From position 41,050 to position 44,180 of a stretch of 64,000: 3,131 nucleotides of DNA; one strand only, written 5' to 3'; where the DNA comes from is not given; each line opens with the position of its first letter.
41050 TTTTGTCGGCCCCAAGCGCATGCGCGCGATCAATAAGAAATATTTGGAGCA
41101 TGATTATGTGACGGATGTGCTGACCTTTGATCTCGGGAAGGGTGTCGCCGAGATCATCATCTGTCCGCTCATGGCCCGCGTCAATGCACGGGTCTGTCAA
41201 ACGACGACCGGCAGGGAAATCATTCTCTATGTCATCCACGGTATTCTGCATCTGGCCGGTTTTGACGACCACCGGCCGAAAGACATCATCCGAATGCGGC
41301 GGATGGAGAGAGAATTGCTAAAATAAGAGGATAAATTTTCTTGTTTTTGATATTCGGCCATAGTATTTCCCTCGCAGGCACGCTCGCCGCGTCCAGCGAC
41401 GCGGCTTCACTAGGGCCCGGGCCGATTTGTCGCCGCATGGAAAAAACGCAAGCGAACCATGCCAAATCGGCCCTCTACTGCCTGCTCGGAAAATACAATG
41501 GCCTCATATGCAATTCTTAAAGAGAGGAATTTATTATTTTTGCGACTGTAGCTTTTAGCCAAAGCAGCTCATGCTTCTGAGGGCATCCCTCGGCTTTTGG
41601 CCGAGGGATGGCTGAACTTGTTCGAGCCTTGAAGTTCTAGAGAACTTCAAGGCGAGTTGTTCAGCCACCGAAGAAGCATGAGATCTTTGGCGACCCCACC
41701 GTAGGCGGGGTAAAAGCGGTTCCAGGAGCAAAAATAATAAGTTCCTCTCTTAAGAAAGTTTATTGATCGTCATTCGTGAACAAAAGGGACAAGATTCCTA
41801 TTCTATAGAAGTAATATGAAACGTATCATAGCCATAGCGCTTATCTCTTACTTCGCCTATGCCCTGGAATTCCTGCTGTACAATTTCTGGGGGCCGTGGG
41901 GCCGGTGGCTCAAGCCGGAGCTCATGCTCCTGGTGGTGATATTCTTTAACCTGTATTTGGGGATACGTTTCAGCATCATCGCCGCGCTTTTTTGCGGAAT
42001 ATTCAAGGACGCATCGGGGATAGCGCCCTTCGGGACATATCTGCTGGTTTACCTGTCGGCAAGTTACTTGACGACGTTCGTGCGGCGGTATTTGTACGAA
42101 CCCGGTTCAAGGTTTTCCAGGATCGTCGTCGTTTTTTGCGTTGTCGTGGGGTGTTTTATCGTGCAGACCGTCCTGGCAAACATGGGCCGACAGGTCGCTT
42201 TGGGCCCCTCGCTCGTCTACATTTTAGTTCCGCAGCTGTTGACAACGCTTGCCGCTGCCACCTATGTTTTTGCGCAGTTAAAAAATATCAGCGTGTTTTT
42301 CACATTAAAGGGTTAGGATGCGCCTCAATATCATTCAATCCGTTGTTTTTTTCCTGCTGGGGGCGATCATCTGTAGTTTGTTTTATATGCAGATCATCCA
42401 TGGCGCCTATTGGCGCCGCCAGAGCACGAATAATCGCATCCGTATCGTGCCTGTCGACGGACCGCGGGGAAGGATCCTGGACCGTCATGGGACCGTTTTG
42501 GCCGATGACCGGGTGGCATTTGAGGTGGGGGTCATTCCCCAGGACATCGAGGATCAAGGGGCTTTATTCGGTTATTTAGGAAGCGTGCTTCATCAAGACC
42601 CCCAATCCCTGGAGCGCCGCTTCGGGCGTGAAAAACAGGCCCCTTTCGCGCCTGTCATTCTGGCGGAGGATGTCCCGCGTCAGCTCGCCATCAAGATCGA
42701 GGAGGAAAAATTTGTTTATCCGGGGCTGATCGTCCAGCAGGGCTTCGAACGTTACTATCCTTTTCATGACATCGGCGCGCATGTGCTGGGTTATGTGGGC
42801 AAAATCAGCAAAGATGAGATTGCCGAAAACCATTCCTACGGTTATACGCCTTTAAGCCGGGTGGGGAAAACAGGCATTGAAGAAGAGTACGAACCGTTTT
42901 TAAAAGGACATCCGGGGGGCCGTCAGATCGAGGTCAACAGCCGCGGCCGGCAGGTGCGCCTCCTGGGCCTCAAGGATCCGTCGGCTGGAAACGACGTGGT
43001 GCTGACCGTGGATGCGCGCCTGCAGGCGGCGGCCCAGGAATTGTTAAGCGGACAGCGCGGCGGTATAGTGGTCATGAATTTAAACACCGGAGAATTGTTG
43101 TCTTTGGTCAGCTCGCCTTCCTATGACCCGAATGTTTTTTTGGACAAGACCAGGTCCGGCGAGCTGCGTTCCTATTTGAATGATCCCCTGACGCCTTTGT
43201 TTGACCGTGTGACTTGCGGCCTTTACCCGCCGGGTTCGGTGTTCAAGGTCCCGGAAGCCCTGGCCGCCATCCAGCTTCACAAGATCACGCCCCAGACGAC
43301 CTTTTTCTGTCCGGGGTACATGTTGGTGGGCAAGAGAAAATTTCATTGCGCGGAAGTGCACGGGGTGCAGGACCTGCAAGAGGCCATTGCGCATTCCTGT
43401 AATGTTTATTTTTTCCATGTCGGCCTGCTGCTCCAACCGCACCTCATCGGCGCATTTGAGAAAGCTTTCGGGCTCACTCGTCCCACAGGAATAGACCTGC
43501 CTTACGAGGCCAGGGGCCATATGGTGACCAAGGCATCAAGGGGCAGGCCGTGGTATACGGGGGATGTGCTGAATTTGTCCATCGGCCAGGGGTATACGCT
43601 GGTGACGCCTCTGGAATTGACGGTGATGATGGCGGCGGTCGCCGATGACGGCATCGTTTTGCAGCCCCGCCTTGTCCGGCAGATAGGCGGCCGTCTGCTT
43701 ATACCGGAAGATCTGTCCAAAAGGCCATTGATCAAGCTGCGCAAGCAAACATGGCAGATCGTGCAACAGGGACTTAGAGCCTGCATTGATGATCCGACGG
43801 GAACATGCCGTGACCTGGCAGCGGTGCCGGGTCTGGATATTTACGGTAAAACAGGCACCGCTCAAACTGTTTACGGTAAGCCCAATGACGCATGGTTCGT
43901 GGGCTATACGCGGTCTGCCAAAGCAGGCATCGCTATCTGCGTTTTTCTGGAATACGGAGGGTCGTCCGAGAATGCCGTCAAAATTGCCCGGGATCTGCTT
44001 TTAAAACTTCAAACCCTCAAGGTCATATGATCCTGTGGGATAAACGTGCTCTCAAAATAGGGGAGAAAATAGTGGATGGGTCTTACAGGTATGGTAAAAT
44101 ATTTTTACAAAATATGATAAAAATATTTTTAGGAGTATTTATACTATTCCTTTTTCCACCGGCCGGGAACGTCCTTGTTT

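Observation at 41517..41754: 238-bp nested imperfect palindrome with TTAA-flanked ~23-nt terminal inverted repeats (MITE-like) in the ybeY-mreD spacer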

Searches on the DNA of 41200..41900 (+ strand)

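Call 5: search_rna_families(source=window, start=41200, end=41900, threshold=evalue, max_evalue=10, show_alignments=3)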
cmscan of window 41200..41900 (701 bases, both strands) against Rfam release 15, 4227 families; matches with E-value up to 10: 3.
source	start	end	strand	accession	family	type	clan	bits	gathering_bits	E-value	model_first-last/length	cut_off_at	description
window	41303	41352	+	RF02063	STnc350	Gene; sRNA;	-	15.6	60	5.1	1-68/68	no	Salmonella enterica sRNA STnc350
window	41827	41895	+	RF02172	RFPL3-AS1_2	Gene; lncRNA;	-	13.5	40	0.79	1-71/71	no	RFPL3 antisense RNA 1 conserved region 2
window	41540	41568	-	RF01999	group-II-D1D4-2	Intron;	CL00102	12.1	36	8.5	54-82/118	no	Group II catalytic intron D1-D4-2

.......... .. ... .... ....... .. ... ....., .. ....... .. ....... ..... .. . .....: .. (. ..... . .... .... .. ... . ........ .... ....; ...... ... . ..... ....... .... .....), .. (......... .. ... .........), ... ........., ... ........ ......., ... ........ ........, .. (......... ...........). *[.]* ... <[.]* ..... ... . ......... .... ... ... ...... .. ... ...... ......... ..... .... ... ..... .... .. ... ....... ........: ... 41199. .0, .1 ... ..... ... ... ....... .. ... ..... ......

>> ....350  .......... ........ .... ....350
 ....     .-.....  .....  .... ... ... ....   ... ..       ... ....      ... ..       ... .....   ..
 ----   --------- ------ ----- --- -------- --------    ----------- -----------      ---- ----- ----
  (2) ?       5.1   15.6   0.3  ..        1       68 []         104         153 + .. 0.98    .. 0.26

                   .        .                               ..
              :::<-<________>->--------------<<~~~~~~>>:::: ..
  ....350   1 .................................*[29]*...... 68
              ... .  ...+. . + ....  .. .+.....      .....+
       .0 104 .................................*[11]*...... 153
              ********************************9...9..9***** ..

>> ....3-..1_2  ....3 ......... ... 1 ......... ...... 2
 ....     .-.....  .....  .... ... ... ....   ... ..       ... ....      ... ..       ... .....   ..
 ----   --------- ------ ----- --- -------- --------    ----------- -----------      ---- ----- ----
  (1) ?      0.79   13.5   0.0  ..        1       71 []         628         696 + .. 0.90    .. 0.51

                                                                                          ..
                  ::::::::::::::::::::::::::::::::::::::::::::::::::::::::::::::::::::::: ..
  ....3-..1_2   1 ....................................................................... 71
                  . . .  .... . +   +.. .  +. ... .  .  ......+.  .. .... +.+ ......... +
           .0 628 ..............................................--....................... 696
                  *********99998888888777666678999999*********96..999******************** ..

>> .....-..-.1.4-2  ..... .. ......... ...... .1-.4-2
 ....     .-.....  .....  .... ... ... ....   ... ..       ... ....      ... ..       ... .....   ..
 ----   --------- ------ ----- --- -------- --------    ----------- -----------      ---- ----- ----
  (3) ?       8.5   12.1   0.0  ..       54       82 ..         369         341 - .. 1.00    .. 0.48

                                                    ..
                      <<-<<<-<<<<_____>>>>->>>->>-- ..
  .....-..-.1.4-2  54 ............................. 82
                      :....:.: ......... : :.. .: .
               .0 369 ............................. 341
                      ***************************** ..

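Call 26: search_dna_similar(query=window:41300-41830:+, collection=phages, mode=distant, max_evalue=0.01)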
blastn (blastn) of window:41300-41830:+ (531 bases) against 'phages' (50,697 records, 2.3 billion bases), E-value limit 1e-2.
No match.

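Call 27: search_dna_similar(query=window:41300-41830:+, collection=plasmids, mode=distant, max_evalue=0.01)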
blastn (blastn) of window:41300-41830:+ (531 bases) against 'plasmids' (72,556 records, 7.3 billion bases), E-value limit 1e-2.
No match.
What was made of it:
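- On MITE (miniature inverted-repeat transposable element): No phage or plasmid match at E <= 0.01 (calls 26, 27).
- Tried and rejected: blastn of the insert with its flanks (41300-41830) against phages and plasmids found no match (calls 26, 27).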

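Call 75: search_dna_similar(query=window:41514-41550:+, collection=plasmids, mode=distant, max_evalue=10, max_rows=15)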
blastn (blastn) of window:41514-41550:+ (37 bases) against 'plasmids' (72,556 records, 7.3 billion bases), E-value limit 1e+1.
Records with a match: 13; places in all: 13; records where one place covers at least 80% of the query: 2.
Best place of each record, by identity: >=99% 4; 95-99% 2; 90-95% 5; 80-90% 2.
By first word of the organism name: Enterococcus 3; Paenibacillus 2; Butyrivibrio 1; Clostridium 1; Candidatus 1; Yersinia 1; Niallia 1; Priestia 1; Pantoea 1; Bacteroides 1.
By predicted mobility (MOB-suite, as given by PLSDB): non-mobilizable 7; mobilizable 3; conjugative 3.
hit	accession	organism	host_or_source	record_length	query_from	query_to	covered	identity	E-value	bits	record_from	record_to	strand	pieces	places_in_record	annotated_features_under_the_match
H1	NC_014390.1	Butyrivibrio proteoclasticus B316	-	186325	2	33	86%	84.8%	5e+0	35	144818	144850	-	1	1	P-loop NTPase fold protein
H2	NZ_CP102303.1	Clostridium perfringens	swine,mixed culture,fecal sample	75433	6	37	86%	84.4%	1e+0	37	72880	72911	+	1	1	none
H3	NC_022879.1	Enterococcus mundtii QU 25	-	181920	5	28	65%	91.7%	1e+0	36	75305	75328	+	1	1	none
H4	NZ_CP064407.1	Enterococcus faecium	Homo sapiens,Rectal Swab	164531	5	28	65%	91.7%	1e+0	36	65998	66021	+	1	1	none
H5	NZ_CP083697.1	Enterococcus mundtii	milk,milk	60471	5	28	65%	91.7%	1e+0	36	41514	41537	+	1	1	none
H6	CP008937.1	Candidatus Paracaedimonas acanthamoebae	Acanthamoeba polyphaga HN-3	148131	1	23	62%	91.3%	5e+0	34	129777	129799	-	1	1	hypothetical protein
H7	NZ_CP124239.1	Yersinia enterocolitica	Vulpes vulpes,whole organism,intestine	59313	6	28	62%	91.3%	5e+0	34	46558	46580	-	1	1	tssG: type VI secretion system baseplate subunit TssG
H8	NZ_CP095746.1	Niallia sp. Man26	Penaeus monodon,whole ...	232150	8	28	57%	95.2%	5e+0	35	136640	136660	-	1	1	SAM-dependent methyltransferase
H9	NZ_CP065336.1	Priestia megaterium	maize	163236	12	32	57%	95.2%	5e+0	35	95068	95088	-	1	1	none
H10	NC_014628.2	Paenibacillus polymyxa SC2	-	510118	7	24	49%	100.0%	5e+0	34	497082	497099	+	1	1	ATP-dependent helicase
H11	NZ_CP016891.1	Pantoea agglomerans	single cell,lettuce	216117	11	28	49%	100.0%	5e+0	34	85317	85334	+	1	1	GGDEF domain-containing protein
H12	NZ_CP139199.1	Paenibacillus polymyxa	mixed culture,soil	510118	7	24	49%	100.0%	5e+0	34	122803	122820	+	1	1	ATP-dependent helicase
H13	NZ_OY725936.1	Bacteroides finegoldii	-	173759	17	34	49%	100.0%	5e+0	34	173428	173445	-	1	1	none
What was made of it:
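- On MITE (miniature inverted-repeat transposable element): The terminal repeat against plasmids gave only chance hits (E >= 1), none at an IS end (call 75).
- Tried and rejected: The terminal repeat against plasmids gave only E >= 1 hits, none at IS ends (call 75).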

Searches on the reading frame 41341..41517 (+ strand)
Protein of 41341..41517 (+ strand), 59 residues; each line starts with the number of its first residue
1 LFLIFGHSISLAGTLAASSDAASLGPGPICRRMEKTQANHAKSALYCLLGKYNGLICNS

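Call 49: search_protein_families(library=pfam, max_evalue=1, proteins=[window:41341-41517:+])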
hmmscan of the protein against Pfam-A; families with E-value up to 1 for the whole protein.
window:41341-41517:+ (59 aa): 0 families

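Call 56: search_protein_representatives(protein=window:41341-41517:+)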
Query: 59 residues. Proteins with E-value up to 0.001 (for the whole library): 1; up to 1e-10: 0; up to 1e-30: 0. The best 1 are listed.
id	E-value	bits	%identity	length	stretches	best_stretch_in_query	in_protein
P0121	4.7e-04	36.2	29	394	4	3-39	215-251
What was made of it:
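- The 59-aa ORF had one marginal hit among 1.84 billion representatives (call 56). One hit at E = 4.7e-4, 29% identity, matched in four separate stretches of a 394-aa protein (call 56).
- Tried and rejected: A search of 1.84 billion representatives gave one marginal, fragmented hit (call 56).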

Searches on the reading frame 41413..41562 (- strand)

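Call 49: search_protein_families(library=pfam, max_evalue=1, proteins=[window:41413-41562:-])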
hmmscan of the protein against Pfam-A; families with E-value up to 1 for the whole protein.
window:41413-41562:- (50 aa): 1 family
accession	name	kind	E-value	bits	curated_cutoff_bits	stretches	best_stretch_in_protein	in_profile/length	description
PF14344.12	DUF4397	-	0.14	13.1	30.6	1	19-48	85-114/119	Domain of unknown function (DUF4397)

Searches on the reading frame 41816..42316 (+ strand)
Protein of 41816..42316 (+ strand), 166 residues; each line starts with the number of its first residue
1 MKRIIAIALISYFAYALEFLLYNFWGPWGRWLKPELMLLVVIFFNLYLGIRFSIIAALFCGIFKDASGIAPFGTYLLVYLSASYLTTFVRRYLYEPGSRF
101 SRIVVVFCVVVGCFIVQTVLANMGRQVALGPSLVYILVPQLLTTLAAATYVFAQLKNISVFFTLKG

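Call 11: find_encoding_contigs(protein=window:41816-42316:+, flank=3000, max_places=10)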
Protein window:41816-42316:+ (166 aa): 5 contigs read that carry it; 3 places shown.
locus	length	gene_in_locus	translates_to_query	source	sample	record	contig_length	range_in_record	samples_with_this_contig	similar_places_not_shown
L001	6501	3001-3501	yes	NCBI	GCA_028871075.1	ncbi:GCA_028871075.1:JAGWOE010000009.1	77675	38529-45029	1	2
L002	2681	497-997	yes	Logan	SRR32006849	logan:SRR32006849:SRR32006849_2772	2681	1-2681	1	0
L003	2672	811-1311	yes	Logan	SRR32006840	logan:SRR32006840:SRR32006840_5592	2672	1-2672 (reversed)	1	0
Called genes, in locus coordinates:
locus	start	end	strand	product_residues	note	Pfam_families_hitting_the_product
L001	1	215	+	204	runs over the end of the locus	PF01476:LysM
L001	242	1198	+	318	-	PF01695:IstB_IS21 (weak), PF02562:PhoH, PF13604:AAA_30, PF13245:AAA_19 (weak)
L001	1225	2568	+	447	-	PF07698:7TM-7TMR_HD, PF01966:HD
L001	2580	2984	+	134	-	PF02130:YbeY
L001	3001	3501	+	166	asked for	PF04093:MreD (weak)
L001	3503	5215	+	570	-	PF03717:PBP_dimer, PF00905:Transpeptidase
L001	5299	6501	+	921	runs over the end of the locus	PF07719:TPR_2 (faint)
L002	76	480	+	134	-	PF02130:YbeY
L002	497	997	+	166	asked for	PF04093:MreD (weak)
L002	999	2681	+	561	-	?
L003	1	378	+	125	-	?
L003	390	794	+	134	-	PF02130:YbeY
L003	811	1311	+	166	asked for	PF04093:MreD (weak)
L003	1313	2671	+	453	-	?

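Call 21: find_homologous_proteins(query=window:41816-42316:+)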
Query window:41816-42316:+ (166 aa): 176 proteins with E <= 0.001 among 259 candidates; the best 120 are listed.
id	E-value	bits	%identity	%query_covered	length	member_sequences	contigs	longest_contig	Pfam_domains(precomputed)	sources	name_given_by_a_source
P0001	1.2e-99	349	100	100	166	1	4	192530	PF04093.18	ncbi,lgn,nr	ncbi:MAG: rod shape-determining protein MreD [Candidatus Omnitrophica bacterium]|nr:rod shape-determ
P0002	1.1e-77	278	77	99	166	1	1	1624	PF04093.18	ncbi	-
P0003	1.1e-76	274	75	100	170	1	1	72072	PF04093.18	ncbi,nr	ncbi:MAG: rod shape-determining protein MreD [Candidatus Omnitrophica bacterium]|nr:rod shape-determ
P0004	1.5e-74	267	78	100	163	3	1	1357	PF04093.18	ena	-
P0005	2.1e-74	267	77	100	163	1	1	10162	PF04093.18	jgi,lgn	-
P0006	2.3e-74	267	72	100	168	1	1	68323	PF04093.18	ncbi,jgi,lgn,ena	jgi:rod shape-determining protein MreD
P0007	3.4e-74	266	75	100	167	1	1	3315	-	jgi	jgi:rod shape-determining protein MreD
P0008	6.6e-74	265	76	100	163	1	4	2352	PF04093.18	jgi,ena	-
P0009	1.3e-73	264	75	100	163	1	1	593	PF04093.18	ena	-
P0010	1.4e-73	264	73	100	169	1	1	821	PF04093.18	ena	-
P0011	1.7e-73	264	76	99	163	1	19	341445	PF04093.18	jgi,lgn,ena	-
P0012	1.8e-73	264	75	99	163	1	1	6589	PF04093.18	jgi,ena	-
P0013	2.0e-73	264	76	99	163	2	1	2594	PF04093.18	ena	-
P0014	8.5e-73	262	74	100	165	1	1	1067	PF04093.18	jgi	jgi:rod shape-determining protein MreD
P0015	8.7e-73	262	76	100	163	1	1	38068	PF04093.18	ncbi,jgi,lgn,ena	-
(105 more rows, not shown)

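Call 22: find_encoding_contigs(protein=P0003, flank=2500, max_places=3)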
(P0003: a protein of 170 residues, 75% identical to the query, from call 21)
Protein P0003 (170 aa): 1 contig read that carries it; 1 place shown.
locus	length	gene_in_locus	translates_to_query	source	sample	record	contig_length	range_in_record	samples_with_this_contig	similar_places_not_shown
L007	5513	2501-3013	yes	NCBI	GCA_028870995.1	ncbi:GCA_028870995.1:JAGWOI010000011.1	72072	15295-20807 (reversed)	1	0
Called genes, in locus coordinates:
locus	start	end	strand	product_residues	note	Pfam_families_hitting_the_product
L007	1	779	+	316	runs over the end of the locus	PF01695:IstB_IS21 (weak), PF02562:PhoH, PF13245:AAA_19 (weak), PF13604:AAA_30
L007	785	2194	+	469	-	PF07698:7TM-7TMR_HD, PF01966:HD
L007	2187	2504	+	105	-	PF02130:YbeY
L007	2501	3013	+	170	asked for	PF04093:MreD (weak)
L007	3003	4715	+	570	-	PF03717:PBP_dimer, PF00905:Transpeptidase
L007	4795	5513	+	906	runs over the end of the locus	-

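Call 23: find_encoding_contigs(protein=P0006, flank=2500, max_places=3)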
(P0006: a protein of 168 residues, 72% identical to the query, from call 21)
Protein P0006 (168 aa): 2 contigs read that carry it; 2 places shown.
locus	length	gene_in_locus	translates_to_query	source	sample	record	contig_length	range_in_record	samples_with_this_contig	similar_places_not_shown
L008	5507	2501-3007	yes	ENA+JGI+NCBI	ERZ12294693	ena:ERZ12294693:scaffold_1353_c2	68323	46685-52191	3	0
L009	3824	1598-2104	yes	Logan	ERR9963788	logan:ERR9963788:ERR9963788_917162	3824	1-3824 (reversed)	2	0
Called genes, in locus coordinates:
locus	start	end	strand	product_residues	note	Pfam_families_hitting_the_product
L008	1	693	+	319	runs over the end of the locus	PF01695:IstB_IS21 (weak), PF02562:PhoH, PF13245:AAA_19 (weak), PF13604:AAA_30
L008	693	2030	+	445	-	PF07698:7TM-7TMR_HD, PF01966:HD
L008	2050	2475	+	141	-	PF02130:YbeY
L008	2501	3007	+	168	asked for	PF04093:MreD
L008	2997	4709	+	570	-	PF03717:PBP_dimer, PF00905:Transpeptidase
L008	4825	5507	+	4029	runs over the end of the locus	-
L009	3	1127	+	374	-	?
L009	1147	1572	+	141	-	PF02130:YbeY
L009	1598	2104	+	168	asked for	PF04093:MreD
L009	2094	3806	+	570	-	PF03717:PBP_dimer, PF00905:Transpeptidase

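Call 24: find_encoding_contigs(protein=P0011, flank=2500, max_places=4)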
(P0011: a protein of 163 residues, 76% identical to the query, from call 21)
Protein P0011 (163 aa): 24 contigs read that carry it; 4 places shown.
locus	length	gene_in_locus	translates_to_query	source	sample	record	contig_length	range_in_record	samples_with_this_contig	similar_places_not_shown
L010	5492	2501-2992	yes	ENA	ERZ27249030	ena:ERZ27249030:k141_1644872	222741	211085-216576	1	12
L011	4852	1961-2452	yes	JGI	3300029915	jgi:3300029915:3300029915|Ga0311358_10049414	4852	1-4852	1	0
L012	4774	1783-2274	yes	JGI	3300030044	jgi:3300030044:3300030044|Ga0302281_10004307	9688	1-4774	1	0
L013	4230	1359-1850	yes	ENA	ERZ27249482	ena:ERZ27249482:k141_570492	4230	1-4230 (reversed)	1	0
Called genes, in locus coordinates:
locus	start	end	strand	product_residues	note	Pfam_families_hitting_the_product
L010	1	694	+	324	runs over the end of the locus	PF01695:IstB_IS21 (weak), PF02562:PhoH, PF13604:AAA_30, PF13245:AAA_19 (weak), PF13401:AAA_22 (faint)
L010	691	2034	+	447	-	PF07698:7TM-7TMR_HD, PF01966:HD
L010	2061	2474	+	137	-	PF02130:YbeY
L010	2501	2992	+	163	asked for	PF04093:MreD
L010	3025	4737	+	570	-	PF03717:PBP_dimer, PF00905:Transpeptidase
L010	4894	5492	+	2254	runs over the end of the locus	?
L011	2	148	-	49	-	?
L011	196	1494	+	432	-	PF07698:7TM-7TMR_HD, PF01966:HD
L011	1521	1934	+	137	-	PF02130:YbeY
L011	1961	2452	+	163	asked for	PF04093:MreD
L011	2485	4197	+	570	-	PF03717:PBP_dimer, PF00905:Transpeptidase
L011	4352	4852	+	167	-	?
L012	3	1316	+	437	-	?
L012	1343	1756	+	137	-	PF02130:YbeY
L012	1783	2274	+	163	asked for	PF04093:MreD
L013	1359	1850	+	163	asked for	PF04093:MreD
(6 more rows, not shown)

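Call 41: search_protein_families(library=pfam, proteins=[window:41816-42316:+])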
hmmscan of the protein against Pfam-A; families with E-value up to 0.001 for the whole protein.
window:41816-42316:+ (166 aa): 1 family
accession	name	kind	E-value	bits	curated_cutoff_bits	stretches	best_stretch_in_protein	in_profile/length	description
PF04093.17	MreD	-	5.1e-06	27.1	24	1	11-121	14-121/158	rod shape-determining protein MreD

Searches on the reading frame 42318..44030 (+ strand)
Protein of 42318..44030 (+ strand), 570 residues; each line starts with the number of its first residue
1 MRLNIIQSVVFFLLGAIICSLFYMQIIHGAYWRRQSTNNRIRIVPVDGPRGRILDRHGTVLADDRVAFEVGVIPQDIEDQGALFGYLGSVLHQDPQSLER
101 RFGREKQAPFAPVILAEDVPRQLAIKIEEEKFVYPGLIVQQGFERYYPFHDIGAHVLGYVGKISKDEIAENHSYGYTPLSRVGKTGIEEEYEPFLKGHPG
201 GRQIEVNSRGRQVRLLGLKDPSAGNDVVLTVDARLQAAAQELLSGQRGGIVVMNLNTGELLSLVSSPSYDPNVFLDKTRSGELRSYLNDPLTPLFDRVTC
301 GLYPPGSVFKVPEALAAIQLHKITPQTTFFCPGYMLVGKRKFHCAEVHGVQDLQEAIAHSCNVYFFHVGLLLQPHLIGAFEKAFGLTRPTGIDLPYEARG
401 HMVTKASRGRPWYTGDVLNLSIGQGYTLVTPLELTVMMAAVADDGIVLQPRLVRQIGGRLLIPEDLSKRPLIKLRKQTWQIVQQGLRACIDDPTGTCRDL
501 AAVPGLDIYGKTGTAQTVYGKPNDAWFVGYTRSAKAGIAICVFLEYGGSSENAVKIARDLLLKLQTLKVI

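Call 41: search_protein_families(library=pfam, proteins=[window:42318-44030:+])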
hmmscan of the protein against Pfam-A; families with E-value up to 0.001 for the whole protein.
window:42318-44030:+ (570 aa): 2 families
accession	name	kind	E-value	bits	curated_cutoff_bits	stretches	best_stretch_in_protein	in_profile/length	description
PF00905.27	Transpeptidase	-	5.8e-55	187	22.1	1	248-561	1-298/299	Penicillin binding protein transpeptidase domain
PF03717.20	PBP_dimer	-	5.6e-41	141.4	24.4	1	47-214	3-177/180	Penicillin-binding Protein dimerisation domain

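Call 55: find_encoding_contigs(protein=window:42318-44030:+, flank=3000, max_places=10)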
Protein window:42318-44030:+ (570 aa): no gene with exactly this product is on record in the collection.
